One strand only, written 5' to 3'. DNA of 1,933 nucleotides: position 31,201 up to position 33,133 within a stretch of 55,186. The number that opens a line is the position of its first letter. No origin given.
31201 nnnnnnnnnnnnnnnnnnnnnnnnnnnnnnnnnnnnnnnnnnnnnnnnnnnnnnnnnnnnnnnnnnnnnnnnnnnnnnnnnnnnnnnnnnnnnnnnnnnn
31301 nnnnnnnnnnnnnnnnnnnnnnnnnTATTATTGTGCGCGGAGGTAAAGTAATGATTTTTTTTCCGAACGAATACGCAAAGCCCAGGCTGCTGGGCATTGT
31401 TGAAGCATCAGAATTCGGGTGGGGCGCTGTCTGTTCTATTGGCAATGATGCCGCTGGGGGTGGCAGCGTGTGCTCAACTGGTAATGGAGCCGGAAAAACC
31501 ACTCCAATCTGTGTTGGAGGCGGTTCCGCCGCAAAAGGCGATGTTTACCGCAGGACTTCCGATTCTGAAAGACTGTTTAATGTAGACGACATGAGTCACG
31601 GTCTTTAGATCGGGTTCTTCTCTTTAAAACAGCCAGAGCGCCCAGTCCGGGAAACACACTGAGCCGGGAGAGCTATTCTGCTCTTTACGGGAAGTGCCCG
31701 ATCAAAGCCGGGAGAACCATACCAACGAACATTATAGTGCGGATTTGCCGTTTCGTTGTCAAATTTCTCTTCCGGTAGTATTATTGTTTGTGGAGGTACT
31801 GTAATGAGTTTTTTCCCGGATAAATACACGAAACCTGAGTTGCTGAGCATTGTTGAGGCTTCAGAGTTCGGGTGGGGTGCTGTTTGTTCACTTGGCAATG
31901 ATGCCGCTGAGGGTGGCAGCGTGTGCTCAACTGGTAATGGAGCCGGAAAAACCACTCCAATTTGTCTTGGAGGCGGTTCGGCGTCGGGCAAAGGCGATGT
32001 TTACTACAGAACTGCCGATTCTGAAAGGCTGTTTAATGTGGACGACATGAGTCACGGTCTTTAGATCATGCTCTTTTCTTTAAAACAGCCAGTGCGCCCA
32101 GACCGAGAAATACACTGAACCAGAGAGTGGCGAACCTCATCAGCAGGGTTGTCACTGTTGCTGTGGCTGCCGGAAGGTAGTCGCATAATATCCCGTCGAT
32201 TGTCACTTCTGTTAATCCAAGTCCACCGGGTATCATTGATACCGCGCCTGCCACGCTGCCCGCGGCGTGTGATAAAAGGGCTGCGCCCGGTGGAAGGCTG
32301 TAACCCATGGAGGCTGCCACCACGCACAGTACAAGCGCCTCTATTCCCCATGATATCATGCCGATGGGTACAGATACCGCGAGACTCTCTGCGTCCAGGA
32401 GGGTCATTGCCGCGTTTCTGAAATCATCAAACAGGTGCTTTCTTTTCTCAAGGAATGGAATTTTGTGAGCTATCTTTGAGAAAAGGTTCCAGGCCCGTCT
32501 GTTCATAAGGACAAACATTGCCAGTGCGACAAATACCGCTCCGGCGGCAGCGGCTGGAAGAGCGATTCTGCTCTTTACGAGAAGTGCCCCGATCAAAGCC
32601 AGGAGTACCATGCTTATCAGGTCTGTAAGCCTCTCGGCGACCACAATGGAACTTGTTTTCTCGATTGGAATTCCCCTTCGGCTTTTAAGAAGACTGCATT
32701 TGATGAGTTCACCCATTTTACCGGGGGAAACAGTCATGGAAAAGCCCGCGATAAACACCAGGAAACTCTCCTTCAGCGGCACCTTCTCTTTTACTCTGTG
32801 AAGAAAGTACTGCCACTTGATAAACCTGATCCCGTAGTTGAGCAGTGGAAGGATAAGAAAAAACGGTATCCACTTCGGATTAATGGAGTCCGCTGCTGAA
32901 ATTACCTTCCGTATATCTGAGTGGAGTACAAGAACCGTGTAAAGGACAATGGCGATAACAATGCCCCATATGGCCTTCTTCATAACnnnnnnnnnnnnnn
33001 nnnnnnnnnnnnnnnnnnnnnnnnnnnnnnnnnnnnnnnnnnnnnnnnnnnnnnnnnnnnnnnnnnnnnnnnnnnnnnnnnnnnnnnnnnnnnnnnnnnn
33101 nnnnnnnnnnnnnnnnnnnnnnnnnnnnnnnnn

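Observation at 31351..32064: Two paralogous ~85-aa candidate precursors with three Cys at an exact 13-residue period and selection visible in the sequence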

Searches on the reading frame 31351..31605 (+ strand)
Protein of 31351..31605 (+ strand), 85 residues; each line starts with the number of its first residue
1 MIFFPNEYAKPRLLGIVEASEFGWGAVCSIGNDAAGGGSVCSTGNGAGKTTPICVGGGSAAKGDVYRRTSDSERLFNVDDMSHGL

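Call 7: search_protein_families(library=pfam, proteins=[window:31351-31605:+], max_evalue=0.01)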
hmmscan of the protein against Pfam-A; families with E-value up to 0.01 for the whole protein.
window:31351-31605:+ (85 aa): 0 families

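Call 8: search_protein_families(library=ncbifam, proteins=[window:31351-31605:+], max_evalue=0.01)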
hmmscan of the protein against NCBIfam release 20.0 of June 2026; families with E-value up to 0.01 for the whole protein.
window:31351-31605:+ (85 aa): 0 families

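Call 13: search_protein_families(library=ncbifam, proteins=[window:31351-31605:+], max_evalue=10)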
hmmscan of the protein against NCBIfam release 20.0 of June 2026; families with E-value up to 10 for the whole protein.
window:31351-31605:+ (85 aa): 0 families

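Call 14: find_homologous_proteins(query=window:31351-31605:+, max_evalue=10)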
Query seq(85 aa) (85 aa): 2 proteins with E <= 10 among 7 candidates.
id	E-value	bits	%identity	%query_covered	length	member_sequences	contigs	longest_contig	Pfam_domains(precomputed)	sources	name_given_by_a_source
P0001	6.5e-51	188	100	100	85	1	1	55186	-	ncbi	-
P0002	1.4e-41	158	85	100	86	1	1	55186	-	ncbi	-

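Call 22: search_protein_representatives(alignment_id=A2)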
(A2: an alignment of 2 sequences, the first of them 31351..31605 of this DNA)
Query: 2 sequences, 86 profile positions. Proteins with E-value up to 0.001 (for the whole library): 17; up to 1e-10: 5; up to 1e-30: 1. The best 17 are listed.
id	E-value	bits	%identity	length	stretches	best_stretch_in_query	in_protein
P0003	3.8e-33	129.9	-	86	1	1-86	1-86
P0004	4.3e-18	81.6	-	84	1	2-86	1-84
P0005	1.9e-16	76.4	-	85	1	2-85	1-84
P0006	5.4e-12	62.1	-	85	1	3-86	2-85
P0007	5.7e-11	58.8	-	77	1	3-86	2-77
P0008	2.4e-09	53.6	-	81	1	1-85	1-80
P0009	3.1e-09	53.3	-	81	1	1-86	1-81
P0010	7.3e-09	52.1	-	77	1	1-86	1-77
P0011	8.3e-09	51.9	-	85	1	1-86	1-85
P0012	1.4e-08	51.2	-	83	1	1-86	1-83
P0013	1.6e-07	47.8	-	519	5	17-44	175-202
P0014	2.8e-07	47.0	-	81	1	3-86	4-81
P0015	8.2e-07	45.5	-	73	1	4-50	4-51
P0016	1.2e-06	44.9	-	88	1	1-86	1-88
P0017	3.3e-04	37.2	-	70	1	1-47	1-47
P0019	6.7e-04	36.2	-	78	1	3-66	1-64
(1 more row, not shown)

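Call 26: find_homologous_proteins(query=A3, max_evalue=0.01)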
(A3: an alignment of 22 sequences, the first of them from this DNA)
Query A3 (22 sequences) (85 aa, profile of the alignment): 23 proteins with E <= 0.01 among 970 candidates.
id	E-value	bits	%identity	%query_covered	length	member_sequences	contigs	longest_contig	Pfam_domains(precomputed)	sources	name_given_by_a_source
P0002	1.2e-28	117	85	100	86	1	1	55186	-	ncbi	-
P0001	6.2e-28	115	100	100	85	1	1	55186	-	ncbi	-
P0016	5.1e-26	109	39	100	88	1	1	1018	-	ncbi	-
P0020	4.2e-24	103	45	91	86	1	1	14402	-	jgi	-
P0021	1.3e-23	101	39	100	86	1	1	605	-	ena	-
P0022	2.6e-22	97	40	100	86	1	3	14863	-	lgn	-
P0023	4.4e-21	93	40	99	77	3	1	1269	-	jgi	-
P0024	5.6e-21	93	40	98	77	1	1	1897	-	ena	-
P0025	6.7e-21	92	38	99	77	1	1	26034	-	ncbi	-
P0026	2.3e-20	91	40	99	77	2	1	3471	-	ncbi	-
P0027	2.4e-20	91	42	99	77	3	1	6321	-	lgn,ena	-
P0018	3.0e-20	90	35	100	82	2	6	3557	-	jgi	-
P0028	5.0e-20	90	45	98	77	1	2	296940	-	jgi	jgi:hypothetical protein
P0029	5.3e-20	89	38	99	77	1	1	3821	-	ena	-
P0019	3.7e-19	87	35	58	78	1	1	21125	-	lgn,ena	-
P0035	1.7e-16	78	35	100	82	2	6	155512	-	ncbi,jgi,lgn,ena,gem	-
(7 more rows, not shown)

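Call 27: find_encoding_contigs(protein=P0035, flank=7000, max_places=3)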
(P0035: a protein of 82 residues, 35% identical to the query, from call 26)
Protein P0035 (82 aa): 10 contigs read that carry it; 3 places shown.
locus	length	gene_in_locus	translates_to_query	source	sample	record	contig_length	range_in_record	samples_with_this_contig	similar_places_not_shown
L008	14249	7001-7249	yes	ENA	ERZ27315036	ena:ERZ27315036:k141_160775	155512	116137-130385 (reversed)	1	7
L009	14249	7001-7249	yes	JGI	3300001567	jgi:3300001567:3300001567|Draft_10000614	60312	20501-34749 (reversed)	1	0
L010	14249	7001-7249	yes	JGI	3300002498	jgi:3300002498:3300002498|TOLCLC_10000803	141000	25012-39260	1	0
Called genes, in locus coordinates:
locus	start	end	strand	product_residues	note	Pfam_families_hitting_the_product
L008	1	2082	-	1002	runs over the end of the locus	PF07517:SecA_DEAD, PF00270:DEAD (faint), PF07517:SecA_DEAD, PF01043:SecA_PP_bind, PF21090:P-loop_SecA, PF07516:SecA_SW, PF02810:SEC-C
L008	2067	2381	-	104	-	-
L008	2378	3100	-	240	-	-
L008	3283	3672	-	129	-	-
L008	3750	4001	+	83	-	PF05402:PqqD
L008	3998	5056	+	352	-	PF04055:Radical_SAM, PF13186:SPASM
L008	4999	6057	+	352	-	PF04055:Radical_SAM, PF13186:SPASM (weak)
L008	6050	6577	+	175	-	PF27840:ScmC (weak)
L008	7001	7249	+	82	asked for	-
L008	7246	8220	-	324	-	PF03706:LPG_synthase_TM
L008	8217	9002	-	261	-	PF13428:TPR_14 (faint), PF14559:TPR_19 (faint), PF07719:TPR_2 (faint), PF13176:TPR_7 (faint), PF13424:TPR_12 (faint)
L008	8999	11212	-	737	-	PF00912:Transgly, PF00905:Transpeptidase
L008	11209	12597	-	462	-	-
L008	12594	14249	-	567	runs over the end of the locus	PF05157:MshEN, PF00437:T2SSE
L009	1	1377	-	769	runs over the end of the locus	PF07517:SecA_DEAD, PF01043:SecA_PP_bind, PF21090:P-loop_SecA, PF07516:SecA_SW, PF02810:SEC-C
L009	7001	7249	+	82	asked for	-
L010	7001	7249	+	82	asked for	-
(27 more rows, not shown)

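Call 28: find_encoding_contigs(protein=P0028, flank=7000, max_places=2)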
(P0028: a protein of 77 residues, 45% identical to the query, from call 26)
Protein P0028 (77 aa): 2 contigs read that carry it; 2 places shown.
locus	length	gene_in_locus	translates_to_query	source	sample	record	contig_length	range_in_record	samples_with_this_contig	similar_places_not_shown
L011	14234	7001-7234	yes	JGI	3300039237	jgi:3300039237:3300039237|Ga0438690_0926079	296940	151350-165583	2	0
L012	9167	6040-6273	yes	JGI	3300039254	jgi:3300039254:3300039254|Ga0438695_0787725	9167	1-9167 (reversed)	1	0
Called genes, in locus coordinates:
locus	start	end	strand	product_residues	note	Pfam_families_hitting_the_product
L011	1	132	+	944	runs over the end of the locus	PF13517:FG-GAP_3 (faint), PF13570:Beta-prop_ACSF4 (faint), PF23743:Beta-prop_BBS7 (faint), PF25292:Beta-prop_CGLA (faint), PF03174:CHB_HEX_C (faint), PF21471:Reelin_subrepeat-B (faint)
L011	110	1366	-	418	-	PF02511:Thy1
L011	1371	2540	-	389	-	PF07555:NAGidase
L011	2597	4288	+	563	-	PF07837:FTCD_N, PF02971:FTCD, PF04961:FTCD_C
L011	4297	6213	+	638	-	PF00456:Transketolase_N, PF02779:Transket_pyr, PF02780:Transketolase_C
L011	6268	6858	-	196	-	-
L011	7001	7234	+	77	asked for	-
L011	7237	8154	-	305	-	PF03706:LPG_synthase_TM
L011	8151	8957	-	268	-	PF13424:TPR_12 (faint), PF13428:TPR_14 (faint), PF13176:TPR_7 (faint), PF13181:TPR_8 (faint), PF13374:TPR_10 (faint), PF14559:TPR_19 (faint), PF00515:TPR_1 (faint), PF07719:TPR_2 (faint)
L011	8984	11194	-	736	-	PF00912:Transgly, PF00905:Transpeptidase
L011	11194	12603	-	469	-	-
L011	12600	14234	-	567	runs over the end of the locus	PF05157:MshEN, PF00437:T2SSE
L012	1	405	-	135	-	?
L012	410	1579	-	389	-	PF07555:NAGidase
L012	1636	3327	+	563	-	PF07837:FTCD_N, PF02971:FTCD, PF04961:FTCD_C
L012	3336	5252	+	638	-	PF00456:Transketolase_N, PF02779:Transket_pyr, PF02780:Transketolase_C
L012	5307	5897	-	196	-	-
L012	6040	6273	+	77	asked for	-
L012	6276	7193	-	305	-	PF03706:LPG_synthase_TM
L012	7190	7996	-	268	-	PF13424:TPR_12 (faint), PF13428:TPR_14 (faint), PF13176:TPR_7 (faint), PF13181:TPR_8 (faint), PF13374:TPR_10 (faint), PF14559:TPR_19 (faint), PF00515:TPR_1 (faint), PF07719:TPR_2 (faint)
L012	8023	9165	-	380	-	?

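Call 29: find_encoding_contigs(protein=P0019, flank=7000, max_places=2)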
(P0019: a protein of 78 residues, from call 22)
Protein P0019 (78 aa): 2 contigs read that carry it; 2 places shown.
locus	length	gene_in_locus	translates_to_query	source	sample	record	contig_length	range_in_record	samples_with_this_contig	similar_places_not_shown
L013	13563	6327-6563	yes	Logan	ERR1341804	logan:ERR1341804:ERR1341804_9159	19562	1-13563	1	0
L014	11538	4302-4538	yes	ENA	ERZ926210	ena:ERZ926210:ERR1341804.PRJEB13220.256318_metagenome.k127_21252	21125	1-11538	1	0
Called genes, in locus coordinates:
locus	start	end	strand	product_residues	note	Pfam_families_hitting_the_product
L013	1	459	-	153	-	?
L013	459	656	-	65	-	-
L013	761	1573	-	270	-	-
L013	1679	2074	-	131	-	-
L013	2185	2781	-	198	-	-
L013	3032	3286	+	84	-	PF05402:PqqD (weak)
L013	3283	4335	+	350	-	PF13353:Fer4_12 (weak), PF04055:Radical_SAM, PF13186:SPASM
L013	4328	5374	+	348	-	PF04055:Radical_SAM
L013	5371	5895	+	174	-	PF27840:ScmC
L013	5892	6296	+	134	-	-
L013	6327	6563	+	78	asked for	-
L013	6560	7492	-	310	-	PF03706:LPG_synthase_TM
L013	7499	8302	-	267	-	PF00515:TPR_1 (faint), PF07719:TPR_2 (faint), PF13181:TPR_8 (faint), PF13428:TPR_14 (faint), PF14559:TPR_19 (faint), PF25062:ARM_TT21_N (faint), PF13176:TPR_7 (faint), PF13424:TPR_12 (faint), +2 more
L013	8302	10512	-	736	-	PF00912:Transgly, PF00905:Transpeptidase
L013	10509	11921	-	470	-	-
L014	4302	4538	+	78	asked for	-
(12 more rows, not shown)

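Call 38: search_protein_families(library=pfam, proteins=[window:31351-31605:+], max_evalue=1)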
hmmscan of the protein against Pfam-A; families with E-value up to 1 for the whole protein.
window:31351-31605:+ (85 aa): 0 families

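Call 60: search_protein_families(library=ncbifam, proteins=[P0035, P0011, P0004, P0028, P0009], max_evalue=10)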
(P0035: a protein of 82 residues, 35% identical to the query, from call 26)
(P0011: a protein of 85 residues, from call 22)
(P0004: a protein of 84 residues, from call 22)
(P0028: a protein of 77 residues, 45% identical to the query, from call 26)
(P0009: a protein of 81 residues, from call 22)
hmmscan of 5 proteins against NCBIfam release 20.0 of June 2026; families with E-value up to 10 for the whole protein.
P0035 (82 aa): 0 families

P0011 (85 aa): 0 families

P0004 (84 aa): 0 families

P0028 (77 aa): 1 family
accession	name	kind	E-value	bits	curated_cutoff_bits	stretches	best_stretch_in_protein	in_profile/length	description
NF033189.1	internalin_A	exception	0.18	10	1600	1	14-48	715-749/799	class 1 internalin InlA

P0009 (81 aa): 0 families

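Call 67: list_cluster_members(proteins=[P0001, P0002, P0037])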
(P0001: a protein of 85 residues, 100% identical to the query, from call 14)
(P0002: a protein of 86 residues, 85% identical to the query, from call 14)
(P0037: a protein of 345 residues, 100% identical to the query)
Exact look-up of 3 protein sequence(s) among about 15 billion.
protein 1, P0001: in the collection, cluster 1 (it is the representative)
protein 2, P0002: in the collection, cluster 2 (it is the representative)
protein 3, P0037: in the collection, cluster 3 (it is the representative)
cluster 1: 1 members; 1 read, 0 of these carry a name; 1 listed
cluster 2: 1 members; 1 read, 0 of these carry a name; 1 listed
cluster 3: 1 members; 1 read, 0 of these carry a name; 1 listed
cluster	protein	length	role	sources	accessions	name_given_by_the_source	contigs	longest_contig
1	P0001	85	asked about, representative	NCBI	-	-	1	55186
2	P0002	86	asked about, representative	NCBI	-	-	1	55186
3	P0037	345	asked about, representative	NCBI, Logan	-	-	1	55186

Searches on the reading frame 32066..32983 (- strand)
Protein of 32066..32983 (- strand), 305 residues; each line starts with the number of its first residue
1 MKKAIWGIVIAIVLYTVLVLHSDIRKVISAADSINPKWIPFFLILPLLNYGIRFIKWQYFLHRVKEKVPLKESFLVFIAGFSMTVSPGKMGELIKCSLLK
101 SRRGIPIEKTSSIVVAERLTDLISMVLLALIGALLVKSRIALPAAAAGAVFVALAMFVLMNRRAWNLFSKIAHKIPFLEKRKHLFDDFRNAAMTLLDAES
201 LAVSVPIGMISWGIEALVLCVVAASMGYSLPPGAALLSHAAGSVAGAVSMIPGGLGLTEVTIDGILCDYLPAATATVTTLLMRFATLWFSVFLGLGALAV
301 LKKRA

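Call 7: search_protein_families(library=pfam, proteins=[window:32066-32983:-], max_evalue=0.01)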
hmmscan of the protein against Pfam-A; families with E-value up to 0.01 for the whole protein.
window:32066-32983:- (305 aa): 1 family
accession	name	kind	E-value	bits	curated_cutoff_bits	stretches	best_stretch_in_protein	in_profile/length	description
PF03706.18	LPG_synthase_TM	-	1e-49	170.1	33.4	1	5-294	2-302/302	Lysylphosphatidylglycerol synthase TM region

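Call 8: search_protein_families(library=ncbifam, proteins=[window:32066-32983:-], max_evalue=0.01)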
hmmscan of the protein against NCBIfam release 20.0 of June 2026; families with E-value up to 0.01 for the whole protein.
window:32066-32983:- (305 aa): 3 families
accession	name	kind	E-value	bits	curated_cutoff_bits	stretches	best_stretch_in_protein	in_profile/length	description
TIGR00374.1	TIGR00374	subfamily_domain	1.4e-26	93.7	43.2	1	8-302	1-314/323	flippase-like domain-containing protein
NF053789.1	GlcN_PG_flip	equivalog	2.3e-11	43.6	320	1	1-302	1-318/327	glucosaminyl phosphatidylglycerol flippase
NF033480.1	bifunc_MprF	equivalog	4.1e-09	35.3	600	1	8-299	11-295/841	bifunctional lysylphosphatidylglycerol flippase/synthetase MprF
